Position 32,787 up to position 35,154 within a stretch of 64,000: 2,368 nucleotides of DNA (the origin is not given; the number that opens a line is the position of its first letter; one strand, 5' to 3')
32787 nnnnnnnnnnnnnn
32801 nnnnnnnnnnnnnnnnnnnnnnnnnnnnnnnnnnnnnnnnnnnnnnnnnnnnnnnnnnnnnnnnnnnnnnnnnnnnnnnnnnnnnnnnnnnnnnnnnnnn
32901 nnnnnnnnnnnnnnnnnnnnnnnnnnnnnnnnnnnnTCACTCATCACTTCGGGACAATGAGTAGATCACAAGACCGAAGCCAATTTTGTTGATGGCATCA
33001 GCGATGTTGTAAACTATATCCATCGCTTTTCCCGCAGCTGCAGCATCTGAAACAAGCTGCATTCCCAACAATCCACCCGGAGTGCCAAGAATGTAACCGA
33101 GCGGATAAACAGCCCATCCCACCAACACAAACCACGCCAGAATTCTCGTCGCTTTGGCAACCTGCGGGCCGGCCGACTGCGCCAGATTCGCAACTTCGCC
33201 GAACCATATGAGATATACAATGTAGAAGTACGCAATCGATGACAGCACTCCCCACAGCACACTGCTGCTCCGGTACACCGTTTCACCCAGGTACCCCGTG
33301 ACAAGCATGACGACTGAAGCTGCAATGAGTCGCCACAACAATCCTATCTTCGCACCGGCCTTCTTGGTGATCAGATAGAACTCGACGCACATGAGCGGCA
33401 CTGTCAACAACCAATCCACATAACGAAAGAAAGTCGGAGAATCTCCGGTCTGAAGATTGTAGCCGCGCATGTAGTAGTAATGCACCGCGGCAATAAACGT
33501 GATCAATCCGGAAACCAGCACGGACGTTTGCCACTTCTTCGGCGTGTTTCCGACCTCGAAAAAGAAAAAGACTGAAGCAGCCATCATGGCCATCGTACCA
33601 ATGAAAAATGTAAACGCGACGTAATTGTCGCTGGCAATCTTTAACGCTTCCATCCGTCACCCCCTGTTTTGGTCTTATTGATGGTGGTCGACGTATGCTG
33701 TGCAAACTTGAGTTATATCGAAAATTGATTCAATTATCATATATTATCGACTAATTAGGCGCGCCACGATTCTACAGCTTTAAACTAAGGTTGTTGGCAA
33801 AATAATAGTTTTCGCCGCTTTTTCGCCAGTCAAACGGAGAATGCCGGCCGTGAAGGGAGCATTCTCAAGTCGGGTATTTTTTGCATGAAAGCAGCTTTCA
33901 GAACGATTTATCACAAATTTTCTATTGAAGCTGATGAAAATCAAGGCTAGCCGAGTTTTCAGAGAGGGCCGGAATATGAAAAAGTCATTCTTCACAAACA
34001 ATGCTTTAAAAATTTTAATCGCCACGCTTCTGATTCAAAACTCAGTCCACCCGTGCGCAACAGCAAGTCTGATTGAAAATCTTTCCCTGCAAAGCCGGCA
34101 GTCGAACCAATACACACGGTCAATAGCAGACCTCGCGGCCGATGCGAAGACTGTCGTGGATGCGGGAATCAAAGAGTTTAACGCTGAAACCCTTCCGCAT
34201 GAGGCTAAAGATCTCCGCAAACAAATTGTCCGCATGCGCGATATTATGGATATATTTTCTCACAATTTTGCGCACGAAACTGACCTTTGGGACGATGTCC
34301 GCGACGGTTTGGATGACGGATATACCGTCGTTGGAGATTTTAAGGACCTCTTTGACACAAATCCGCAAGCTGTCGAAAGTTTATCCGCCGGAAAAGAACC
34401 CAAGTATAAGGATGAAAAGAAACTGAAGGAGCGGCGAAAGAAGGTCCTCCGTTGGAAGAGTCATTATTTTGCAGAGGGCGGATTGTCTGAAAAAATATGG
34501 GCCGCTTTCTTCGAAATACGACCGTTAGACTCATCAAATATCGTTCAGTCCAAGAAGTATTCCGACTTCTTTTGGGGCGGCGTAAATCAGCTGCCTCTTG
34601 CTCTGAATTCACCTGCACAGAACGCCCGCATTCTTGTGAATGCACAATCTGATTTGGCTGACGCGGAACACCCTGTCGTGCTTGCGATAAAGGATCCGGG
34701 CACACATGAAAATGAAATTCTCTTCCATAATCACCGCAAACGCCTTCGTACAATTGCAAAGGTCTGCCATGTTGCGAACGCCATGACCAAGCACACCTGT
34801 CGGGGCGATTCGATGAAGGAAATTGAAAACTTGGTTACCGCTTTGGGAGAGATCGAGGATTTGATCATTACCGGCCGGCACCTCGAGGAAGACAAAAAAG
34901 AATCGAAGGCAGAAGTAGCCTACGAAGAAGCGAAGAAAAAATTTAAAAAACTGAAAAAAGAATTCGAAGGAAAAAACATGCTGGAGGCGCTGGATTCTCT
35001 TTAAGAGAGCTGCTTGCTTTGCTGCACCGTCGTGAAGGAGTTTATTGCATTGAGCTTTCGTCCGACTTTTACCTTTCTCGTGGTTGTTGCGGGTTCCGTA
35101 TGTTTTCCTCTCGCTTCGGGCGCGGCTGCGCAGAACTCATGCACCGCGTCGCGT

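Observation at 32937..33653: Proteorhodopsin-type gene (DTE motif, Met at the spectral-tuning site) with no retinal-synthesis genes in 64 kb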

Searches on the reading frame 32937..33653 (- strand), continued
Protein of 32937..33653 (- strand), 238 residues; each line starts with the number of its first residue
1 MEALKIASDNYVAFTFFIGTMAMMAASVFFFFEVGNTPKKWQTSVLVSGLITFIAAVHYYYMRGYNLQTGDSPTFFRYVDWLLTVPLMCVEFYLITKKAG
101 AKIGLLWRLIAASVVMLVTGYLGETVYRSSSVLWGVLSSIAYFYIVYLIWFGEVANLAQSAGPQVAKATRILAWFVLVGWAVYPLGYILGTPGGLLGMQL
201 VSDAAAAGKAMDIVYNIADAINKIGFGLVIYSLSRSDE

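Call 16: find_related_loci(query=window:32937-33653:-, collection=genome_contigs, flank=10000)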
Query window:32937-33653:- (238 aa) in genome_contigs; peptide patterns used: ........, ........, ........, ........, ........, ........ (x = any residue, [..] = any of these).
599 stretches matched a pattern (row limit reached: there are more); 588 encode a relative of the query (tblastn E <= 1e-3); the best 80 are kept; 80 distinct loci.
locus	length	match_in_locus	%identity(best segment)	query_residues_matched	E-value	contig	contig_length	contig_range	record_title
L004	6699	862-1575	88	1-238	2e-140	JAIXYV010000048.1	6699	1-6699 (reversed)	MAG: Bacteroidetes bacterium isolate D8_MAG_00028 pond_D8_MAG_00028_000000000046, whole genome shotgun sequence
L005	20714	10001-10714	87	1-238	6e-140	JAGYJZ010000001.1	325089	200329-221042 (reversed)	MAG: Salibacteraceae bacterium isolate M30B54 1, whole genome shotgun sequence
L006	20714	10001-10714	87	1-238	1e-139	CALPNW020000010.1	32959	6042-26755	MAG: Sphingobacterium thalpophilum isolate HRS-ES8-bin-112 genome assembly, contig: HRS-ES8-C245, whole genome shotgun s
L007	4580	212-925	87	1-238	1e-141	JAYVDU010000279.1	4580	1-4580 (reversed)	MAG: Bacteroidota bacterium isolate GL34_UP_concoct_161_sub GL34_UP_concoct_161_sub_278, whole genome shotgun sequence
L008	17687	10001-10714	86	1-238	3e-138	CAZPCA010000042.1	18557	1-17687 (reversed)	MAG TPA_asm: uncultured Bifidobacterium sp. isolate SRP193358_co1_683 genome assembly, contig: NODE_7585_length_18557_co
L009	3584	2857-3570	86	1-238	1e-142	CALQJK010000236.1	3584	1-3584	MAG: Chitinophaga pinensis isolate HRSG-E1-bin-71 genome assembly, contig: HRSG-E1-C25390, whole genome shotgun sequence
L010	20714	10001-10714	87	1-238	3e-138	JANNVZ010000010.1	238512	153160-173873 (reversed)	MAG: Flavobacteriales bacterium isolate VAR_34_metabat_428 VAR_34_k141_1158010, whole genome shotgun sequence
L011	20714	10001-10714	86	1-238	6e-138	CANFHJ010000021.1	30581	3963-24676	MAG: Bacteroidetes bacterium isolate Jr-11may16-3 genome assembly, contig: Jr-11may16-C2143, whole genome shotgun sequen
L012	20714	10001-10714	87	1-238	4e-138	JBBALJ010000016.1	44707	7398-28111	MAG: Bacteroidia bacterium isolate EUL_060 ctg16-EUL_060, whole genome shotgun sequence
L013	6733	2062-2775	86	1-238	1e-137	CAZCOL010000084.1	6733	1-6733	MAG TPA_asm: uncultured Ferruginibacter sp. isolate SRP193358_co1_595 genome assembly, contig: NODE_35571_length_6733_co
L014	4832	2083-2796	86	1-238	4e-139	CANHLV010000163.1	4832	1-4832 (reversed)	MAG: Chitinophagaceae bacterium isolate RE-23may17-878 genome assembly, contig: RE-23may17-C125093, whole genome shotgun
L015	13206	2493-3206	86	1-238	1e-137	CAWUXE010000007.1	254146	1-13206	MAG: uncultured Flavobacteriales bacterium isolate HER22_SLD_50_bin_49 genome assembly, contig: HER22_SLD_50_bin_49-read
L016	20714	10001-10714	86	1-238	1e-137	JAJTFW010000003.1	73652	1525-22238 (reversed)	MAG: Sphingobacteriales bacterium isolate 49613_E9 Sample_49613_scaffold_99, whole genome shotgun sequence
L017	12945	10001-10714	87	1-238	7e-138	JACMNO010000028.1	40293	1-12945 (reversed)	MAG: Bacteroidia bacterium isolate LF-bin-173 FL-bin-173-contig-k141_531455, whole genome shotgun sequence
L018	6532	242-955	87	1-238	8e-138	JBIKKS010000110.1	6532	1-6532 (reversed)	MAG: Flavipsychrobacter sp. isolate ME2014-08-05_3300044627_group5_bin143 Rohwer_bin475_scaffold_16448_c1, whole genome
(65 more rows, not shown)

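Call 22: find_encoding_contigs(protein=P0006, flank=10000, max_places=2)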
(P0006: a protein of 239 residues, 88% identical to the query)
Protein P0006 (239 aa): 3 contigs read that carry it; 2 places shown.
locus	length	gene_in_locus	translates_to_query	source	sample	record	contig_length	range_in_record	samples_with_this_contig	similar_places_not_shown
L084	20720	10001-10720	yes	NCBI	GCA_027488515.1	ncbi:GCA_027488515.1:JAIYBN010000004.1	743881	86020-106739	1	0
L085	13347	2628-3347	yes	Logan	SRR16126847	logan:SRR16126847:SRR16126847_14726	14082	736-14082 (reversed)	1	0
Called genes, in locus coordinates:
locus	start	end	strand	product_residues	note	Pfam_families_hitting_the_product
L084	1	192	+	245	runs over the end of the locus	-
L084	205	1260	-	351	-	-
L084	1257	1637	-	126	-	-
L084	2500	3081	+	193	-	PF02525:Flavodoxin_2, PF03358:FMN_red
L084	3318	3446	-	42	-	-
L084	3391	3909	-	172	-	-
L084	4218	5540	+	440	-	PF13356:Arm-DNA-bind_3, PF00348:polyprenyl_synt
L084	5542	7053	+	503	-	PF00890:FAD_binding_2 (weak), PF01266:DAO (weak), PF01593:Amino_oxidase, PF07992:Pyr_redox_2 (weak), PF13450:NAD_binding_8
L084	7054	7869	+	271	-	PF00494:SQS_PSY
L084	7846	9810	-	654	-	PF05834:Lycopene_cycl, PF15461:BCD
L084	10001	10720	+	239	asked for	PF01036:Bac_rhodopsin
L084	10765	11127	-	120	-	PF13564:DoxX_2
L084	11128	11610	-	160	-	PF07681:DoxX (weak), PF13564:DoxX_2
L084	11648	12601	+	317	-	PF00106:adh_short, PF08659:KR, PF01370:Epimerase (weak), PF13561:adh_short_C2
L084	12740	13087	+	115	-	-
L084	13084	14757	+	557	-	-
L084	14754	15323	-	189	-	-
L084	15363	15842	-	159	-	PF14345:GDYXXLXY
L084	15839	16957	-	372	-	PF09925:DUF2157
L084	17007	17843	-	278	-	PF12146:Hydrolase_4, PF00561:Abhydrolase_1, PF12697:Abhydrolase_6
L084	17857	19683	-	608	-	PF25225:DUF7843, PF13387:Lnb_N, PF25222:DUF7840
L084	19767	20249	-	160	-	PF11220:DUF3015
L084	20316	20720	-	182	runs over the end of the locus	PF00719:Pyrophosphatase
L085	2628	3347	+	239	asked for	PF01036:Bac_rhodopsin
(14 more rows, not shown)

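Call 23: find_encoding_contigs(protein=P0005, flank=10000, max_places=2)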
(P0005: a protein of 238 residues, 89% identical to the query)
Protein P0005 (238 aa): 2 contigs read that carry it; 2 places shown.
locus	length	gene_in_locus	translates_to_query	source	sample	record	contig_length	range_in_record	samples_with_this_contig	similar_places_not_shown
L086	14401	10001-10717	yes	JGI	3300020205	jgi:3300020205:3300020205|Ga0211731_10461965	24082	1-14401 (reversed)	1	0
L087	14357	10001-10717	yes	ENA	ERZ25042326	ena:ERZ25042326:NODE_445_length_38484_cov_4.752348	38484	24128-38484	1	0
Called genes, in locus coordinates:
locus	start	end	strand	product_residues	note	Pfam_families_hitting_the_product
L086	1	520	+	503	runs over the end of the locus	PF04151:PPC (faint)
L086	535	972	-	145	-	PF07386:DUF1499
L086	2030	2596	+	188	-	PF12385:Peptidase_C70, PF13529:Peptidase_C39_2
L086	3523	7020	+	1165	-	PF00072:Response_reg, PF01627:Hpt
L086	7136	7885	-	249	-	PF00072:Response_reg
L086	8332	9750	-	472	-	PF13173:AAA_14, PF13635:DUF4143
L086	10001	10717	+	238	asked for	PF01036:Bac_rhodopsin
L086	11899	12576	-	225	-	-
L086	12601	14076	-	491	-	-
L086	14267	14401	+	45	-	?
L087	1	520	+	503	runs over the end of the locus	PF04151:PPC (faint)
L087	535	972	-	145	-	PF07386:DUF1499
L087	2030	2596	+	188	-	PF12385:Peptidase_C70, PF13529:Peptidase_C39_2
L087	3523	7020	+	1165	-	PF00072:Response_reg, PF01627:Hpt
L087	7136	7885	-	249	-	PF00072:Response_reg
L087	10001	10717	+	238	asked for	PF01036:Bac_rhodopsin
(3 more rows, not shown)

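Call 26: find_encoding_contigs(protein=P0003, flank=10000, max_places=2)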
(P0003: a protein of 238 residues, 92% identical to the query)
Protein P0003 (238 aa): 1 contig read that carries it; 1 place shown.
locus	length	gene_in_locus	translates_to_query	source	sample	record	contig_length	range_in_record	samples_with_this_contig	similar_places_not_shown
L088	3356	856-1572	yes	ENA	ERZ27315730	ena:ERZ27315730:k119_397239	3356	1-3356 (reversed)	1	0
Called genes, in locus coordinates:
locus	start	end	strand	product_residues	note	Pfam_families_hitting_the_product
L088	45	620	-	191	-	PF14066:DUF4256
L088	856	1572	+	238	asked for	PF01036:Bac_rhodopsin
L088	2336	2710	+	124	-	-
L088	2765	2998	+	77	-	-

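Call 27: find_encoding_contigs(protein=P0014, flank=10000, max_places=2)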
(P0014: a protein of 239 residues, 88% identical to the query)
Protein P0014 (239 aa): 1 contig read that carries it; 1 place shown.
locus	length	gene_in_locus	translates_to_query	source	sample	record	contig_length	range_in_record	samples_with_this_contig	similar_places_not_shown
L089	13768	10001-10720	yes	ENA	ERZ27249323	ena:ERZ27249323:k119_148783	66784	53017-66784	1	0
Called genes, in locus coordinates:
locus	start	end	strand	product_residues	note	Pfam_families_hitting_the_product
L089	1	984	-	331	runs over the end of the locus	PF00145:DNA_methylase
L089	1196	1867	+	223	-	PF00239:Resolvase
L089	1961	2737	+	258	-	-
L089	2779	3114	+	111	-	-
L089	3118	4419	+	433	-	PF00589:Phage_integrase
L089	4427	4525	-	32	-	-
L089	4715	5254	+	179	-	PF13730:HTH_36 (weak)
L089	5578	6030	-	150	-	PF03852:Vsr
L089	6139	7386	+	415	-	PF00145:DNA_methylase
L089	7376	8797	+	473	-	PF02976:MutH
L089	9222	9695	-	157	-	PF01613:Flavin_Reduct (weak)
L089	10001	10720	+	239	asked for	PF01036:Bac_rhodopsin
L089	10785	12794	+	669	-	PF05834:Lycopene_cycl, PF15461:BCD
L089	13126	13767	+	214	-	?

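Call 42: list_cluster_members(proteins=[P0006, L084:5542-7053:+, L084:7846-9810:-, L084:17007-17843:-, P0010, P0019, P0034, P0063, P0123, P0133])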
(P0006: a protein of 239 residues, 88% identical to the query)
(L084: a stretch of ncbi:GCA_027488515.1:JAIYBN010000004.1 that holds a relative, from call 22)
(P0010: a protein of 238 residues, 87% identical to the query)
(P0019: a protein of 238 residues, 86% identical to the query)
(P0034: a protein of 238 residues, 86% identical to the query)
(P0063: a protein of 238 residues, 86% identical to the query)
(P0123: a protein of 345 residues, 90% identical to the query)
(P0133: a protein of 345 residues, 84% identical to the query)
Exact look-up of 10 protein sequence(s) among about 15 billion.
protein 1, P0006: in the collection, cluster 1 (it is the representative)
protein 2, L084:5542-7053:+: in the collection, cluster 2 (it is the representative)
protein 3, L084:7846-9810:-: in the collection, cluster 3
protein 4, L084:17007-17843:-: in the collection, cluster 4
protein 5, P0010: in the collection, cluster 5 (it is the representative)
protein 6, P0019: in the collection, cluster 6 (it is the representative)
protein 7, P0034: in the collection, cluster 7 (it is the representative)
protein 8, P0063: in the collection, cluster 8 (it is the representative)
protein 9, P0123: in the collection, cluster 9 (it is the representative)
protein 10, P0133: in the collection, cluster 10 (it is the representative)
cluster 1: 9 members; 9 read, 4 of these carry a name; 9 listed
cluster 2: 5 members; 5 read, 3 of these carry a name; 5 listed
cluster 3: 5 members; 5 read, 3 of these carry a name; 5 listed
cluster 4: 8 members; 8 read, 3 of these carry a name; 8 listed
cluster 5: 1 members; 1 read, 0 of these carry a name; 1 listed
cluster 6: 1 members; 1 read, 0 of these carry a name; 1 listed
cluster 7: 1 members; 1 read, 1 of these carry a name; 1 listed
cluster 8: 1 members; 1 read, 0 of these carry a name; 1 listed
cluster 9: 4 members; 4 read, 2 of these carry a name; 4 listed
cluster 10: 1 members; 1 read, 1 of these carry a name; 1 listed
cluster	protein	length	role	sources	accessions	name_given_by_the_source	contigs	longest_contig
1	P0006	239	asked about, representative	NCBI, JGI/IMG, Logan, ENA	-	-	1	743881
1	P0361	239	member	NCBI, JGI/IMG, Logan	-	sensory rhodopsin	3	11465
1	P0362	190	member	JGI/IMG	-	bacteriorhodopsin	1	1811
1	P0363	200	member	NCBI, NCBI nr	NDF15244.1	rhodopsin, partial [bacterium] | rhodopsin [bacterium]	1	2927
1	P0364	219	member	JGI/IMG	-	bacteriorhodopsin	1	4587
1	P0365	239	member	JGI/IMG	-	-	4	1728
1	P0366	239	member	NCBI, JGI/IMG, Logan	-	-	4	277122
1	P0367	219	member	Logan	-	-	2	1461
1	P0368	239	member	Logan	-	-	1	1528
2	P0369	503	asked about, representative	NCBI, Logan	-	-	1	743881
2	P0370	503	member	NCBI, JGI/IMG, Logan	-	phytoene desaturase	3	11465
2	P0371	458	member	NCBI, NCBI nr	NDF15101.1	phytoene desaturase, partial [bacterium] | phytoene desaturase [bacterium]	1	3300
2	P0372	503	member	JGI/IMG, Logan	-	phytoene desaturase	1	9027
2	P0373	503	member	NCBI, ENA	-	-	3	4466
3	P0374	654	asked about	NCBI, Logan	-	-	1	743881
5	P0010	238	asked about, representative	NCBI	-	-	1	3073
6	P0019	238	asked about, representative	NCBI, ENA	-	-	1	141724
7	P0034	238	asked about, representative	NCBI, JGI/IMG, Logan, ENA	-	bacteriorhodopsin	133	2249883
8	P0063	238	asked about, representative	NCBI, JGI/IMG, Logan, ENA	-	-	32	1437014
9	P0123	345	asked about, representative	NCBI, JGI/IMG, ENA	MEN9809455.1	MAG: hypothetical protein RLZZ488_1022 [Pseudomonadota bacterium] | GTP-binding protein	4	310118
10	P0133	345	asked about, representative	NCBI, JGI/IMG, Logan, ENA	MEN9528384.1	MAG: hypothetical protein RI932_257 [Pseudomonadota bacterium] | GTP-binding protein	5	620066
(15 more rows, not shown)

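Call 48: find_related_loci(query=window:32937-33653:-, collection=metagenome_contigs, flank=10000)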
Query window:32937-33653:- (238 aa) in metagenome_contigs; peptide patterns used: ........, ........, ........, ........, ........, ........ (x = any residue, [..] = any of these).
600 stretches matched a pattern (row limit reached: there are more); 590 encode a relative of the query (tblastn E <= 1e-3); the best 80 are kept; 80 distinct loci.
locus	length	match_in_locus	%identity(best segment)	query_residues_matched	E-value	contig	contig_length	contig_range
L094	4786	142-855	87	1-238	2e-140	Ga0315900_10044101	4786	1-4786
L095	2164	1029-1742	87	1-238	2e-147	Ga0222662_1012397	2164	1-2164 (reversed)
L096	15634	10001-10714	87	1-238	5e-138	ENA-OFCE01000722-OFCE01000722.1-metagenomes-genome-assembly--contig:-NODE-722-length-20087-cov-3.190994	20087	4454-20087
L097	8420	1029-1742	86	1-238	8e-138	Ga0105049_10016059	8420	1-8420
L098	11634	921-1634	86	1-238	1e-137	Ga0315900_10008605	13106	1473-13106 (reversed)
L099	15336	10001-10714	86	1-238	1e-137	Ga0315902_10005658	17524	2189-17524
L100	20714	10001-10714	86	1-238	3e-137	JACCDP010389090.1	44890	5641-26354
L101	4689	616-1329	85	1-238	3e-139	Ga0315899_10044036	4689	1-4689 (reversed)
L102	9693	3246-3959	86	1-238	3e-137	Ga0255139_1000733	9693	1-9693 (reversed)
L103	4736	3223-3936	87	1-238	4e-139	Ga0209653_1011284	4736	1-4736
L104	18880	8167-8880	86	1-238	4e-137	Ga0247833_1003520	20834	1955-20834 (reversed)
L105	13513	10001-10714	86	1-238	9e-137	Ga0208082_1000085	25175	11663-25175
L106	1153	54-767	85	1-238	2e-150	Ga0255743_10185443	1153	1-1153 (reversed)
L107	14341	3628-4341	85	1-238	1e-136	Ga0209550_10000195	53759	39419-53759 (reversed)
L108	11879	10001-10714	85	1-238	1e-136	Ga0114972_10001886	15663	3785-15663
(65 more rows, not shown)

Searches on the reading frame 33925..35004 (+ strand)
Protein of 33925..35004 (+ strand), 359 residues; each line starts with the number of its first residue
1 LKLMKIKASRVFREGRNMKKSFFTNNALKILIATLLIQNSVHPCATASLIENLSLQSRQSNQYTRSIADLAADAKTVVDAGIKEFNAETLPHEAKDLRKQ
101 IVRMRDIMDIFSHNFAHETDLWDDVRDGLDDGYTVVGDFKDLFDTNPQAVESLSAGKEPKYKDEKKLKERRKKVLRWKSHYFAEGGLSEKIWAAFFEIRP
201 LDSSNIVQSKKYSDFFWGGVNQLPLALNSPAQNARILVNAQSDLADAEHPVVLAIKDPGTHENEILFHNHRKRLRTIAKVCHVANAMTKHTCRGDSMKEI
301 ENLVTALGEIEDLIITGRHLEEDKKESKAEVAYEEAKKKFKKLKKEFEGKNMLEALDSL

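Call 14: search_protein_families(library=pfam, proteins=[window:33925-35004:+], max_evalue=0.001)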
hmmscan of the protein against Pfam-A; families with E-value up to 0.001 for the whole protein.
window:33925-35004:+ (359 aa): 0 families
